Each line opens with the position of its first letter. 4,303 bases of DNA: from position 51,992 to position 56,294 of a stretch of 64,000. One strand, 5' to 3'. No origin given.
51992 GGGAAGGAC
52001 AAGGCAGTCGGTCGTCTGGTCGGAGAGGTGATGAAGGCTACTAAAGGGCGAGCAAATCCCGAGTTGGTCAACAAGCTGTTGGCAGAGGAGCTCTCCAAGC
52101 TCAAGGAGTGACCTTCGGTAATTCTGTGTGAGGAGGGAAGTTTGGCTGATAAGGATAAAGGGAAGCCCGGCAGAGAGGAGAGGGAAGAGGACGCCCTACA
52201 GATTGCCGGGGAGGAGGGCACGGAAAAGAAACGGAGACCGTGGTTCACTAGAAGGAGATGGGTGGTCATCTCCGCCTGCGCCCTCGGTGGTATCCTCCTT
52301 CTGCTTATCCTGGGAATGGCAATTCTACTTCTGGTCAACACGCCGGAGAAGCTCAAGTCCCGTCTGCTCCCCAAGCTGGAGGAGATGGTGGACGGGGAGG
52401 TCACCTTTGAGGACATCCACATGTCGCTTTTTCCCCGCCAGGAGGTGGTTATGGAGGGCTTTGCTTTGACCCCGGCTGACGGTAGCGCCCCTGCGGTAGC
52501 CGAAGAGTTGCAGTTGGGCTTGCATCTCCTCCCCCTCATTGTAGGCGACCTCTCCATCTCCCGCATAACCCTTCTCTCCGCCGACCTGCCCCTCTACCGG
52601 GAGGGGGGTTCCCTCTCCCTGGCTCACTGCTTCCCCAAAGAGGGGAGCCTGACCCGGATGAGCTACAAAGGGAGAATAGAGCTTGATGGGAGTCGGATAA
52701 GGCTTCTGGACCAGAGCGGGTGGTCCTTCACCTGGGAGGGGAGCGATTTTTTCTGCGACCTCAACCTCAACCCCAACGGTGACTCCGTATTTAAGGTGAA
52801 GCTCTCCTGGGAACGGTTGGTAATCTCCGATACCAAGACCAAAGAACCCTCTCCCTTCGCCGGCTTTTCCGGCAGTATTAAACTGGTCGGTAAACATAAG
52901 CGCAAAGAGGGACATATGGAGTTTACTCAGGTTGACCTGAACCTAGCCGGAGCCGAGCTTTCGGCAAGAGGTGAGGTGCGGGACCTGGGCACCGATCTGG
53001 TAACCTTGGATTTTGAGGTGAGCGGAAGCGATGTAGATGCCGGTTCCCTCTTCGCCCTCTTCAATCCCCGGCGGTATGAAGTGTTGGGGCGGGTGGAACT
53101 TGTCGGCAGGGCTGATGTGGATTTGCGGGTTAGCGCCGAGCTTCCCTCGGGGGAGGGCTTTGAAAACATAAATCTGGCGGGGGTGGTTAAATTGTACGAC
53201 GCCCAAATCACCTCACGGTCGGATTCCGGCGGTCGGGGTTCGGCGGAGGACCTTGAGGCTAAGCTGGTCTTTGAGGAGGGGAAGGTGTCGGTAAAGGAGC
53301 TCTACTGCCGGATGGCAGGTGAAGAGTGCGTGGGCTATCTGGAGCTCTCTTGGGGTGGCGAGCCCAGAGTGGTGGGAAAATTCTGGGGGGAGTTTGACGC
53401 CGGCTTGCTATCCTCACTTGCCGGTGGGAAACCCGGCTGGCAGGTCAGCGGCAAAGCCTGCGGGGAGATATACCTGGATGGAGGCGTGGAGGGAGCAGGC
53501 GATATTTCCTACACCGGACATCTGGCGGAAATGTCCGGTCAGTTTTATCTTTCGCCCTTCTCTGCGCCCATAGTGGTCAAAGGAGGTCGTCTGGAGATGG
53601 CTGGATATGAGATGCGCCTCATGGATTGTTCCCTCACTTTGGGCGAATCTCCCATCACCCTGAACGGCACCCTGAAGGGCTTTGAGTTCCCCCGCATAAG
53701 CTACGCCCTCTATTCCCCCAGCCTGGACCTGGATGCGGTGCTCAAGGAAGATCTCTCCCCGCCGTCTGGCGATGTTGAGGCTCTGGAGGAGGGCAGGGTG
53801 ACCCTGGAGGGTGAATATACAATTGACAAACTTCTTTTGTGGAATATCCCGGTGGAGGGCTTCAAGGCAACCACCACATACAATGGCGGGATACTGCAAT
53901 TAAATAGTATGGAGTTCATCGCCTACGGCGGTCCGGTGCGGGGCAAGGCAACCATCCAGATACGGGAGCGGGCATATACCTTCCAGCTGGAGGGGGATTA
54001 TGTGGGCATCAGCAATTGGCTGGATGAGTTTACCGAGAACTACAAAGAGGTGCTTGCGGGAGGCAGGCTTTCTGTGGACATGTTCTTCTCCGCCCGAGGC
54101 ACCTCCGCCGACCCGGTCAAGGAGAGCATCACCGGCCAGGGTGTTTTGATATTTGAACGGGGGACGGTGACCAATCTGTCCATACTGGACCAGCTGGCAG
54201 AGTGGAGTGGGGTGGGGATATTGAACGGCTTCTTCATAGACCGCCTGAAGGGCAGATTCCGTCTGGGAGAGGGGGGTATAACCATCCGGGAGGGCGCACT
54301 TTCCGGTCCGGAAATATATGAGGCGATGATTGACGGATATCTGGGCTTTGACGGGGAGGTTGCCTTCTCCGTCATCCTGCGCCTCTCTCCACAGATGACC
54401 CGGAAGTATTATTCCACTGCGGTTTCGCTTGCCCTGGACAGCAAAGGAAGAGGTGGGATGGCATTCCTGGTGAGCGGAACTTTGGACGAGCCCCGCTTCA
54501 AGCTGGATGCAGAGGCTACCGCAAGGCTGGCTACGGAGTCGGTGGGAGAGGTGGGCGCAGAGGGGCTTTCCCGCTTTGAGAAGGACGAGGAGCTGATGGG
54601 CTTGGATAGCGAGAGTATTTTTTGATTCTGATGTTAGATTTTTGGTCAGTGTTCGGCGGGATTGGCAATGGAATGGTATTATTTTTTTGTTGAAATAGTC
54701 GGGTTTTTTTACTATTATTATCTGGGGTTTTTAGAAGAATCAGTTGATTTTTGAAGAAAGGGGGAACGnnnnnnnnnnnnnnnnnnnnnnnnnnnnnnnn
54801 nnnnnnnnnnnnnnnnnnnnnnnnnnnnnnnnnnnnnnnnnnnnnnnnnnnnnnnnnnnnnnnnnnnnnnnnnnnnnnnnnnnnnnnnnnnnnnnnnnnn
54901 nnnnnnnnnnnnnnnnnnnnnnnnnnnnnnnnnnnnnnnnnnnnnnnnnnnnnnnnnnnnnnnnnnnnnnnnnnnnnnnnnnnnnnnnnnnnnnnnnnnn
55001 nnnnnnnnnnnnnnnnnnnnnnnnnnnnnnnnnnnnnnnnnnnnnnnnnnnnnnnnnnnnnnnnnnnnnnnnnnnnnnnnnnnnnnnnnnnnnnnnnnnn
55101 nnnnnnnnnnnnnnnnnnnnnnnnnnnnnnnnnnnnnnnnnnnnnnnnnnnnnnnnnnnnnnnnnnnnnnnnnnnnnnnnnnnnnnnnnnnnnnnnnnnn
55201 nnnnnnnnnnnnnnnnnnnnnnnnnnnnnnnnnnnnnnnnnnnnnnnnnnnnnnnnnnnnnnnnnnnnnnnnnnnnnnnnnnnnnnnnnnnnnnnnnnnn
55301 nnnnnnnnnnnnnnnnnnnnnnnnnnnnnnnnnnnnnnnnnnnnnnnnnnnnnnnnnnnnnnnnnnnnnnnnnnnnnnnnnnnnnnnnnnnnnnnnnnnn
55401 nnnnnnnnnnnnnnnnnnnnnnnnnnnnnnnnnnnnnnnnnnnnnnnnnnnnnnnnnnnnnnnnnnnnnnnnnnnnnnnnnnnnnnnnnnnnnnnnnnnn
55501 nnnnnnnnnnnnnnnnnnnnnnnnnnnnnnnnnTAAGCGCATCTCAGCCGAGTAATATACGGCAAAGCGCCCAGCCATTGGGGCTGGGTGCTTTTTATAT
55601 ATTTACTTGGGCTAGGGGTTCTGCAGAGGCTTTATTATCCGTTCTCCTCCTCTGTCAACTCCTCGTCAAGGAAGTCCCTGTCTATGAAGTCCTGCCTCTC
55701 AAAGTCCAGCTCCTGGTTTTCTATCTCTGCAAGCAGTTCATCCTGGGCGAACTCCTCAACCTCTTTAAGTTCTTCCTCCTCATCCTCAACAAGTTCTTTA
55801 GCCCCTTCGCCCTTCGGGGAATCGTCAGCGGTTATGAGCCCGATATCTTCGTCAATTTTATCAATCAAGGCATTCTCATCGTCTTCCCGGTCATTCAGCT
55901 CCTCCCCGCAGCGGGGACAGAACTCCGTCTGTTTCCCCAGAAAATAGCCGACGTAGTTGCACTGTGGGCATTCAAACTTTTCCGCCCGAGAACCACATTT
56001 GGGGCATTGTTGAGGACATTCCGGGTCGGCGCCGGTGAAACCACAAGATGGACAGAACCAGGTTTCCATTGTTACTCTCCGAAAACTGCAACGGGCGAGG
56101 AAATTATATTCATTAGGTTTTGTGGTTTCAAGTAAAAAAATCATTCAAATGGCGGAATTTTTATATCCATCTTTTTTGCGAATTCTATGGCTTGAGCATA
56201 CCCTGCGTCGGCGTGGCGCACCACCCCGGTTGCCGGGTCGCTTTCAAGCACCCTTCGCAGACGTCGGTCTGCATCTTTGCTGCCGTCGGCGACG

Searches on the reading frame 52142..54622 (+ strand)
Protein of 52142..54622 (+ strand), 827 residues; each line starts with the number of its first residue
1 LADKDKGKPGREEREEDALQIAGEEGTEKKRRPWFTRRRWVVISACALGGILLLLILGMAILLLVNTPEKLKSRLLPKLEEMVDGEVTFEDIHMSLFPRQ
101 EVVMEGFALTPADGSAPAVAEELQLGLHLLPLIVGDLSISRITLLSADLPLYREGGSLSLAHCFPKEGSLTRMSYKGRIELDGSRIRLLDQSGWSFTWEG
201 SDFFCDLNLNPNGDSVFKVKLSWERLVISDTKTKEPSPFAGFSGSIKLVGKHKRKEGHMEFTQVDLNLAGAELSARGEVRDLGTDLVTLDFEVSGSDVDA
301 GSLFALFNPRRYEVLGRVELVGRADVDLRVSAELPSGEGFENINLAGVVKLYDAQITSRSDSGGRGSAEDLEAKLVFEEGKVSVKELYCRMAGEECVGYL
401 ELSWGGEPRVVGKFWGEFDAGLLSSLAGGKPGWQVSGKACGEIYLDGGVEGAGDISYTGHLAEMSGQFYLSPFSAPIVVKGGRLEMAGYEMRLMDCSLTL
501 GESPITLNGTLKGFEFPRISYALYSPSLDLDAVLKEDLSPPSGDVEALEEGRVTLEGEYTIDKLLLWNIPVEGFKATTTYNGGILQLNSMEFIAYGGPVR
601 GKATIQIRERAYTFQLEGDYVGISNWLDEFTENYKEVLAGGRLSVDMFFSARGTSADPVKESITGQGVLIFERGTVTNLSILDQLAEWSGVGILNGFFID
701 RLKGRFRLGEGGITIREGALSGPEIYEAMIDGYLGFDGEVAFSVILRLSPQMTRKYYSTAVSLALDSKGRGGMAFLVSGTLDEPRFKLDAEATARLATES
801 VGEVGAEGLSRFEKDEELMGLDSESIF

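Call 76: search_protein_families(library=pfam, proteins=[window:52142-54622:+], max_evalue=0.01)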
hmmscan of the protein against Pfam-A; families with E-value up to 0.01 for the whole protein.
window:52142-54622:+ (827 aa): 2 families
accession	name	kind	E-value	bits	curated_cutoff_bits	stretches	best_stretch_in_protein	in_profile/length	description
PF05170.20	AsmA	-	1.3e-11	44.5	29.8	1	43-153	7-119/607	AsmA family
PF05359.17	DUF748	-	4.1e-06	25.6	50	1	38-191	11-169/1037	Domain of Unknown Function (DUF748)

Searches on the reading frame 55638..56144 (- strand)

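Call 76: search_protein_families(library=pfam, proteins=[window:55638-56144:-], max_evalue=0.01)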
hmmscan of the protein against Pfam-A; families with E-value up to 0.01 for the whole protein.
window:55638-56144:- (169 aa): 4 families
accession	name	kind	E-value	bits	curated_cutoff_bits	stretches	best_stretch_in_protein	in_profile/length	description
PF21349.2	RUBY_RBDX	-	1.6e-05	24.7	26.5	1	29-58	1-30/30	Rubrerythrin, rubredoxin-like domain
PF12773.13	DZR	-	0.00011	22.7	27.3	0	41-80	9-45/45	Double zinc ribbon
PF07282.18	Cas12f1-like_TNB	-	0.0011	19.6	26.3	0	45-65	29-49/60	Cas12f1-like, TNB domain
PF13240.11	Zn_Ribbon_1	-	0.0033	17.6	25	0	75-85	1-11/23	zinc-ribbon domain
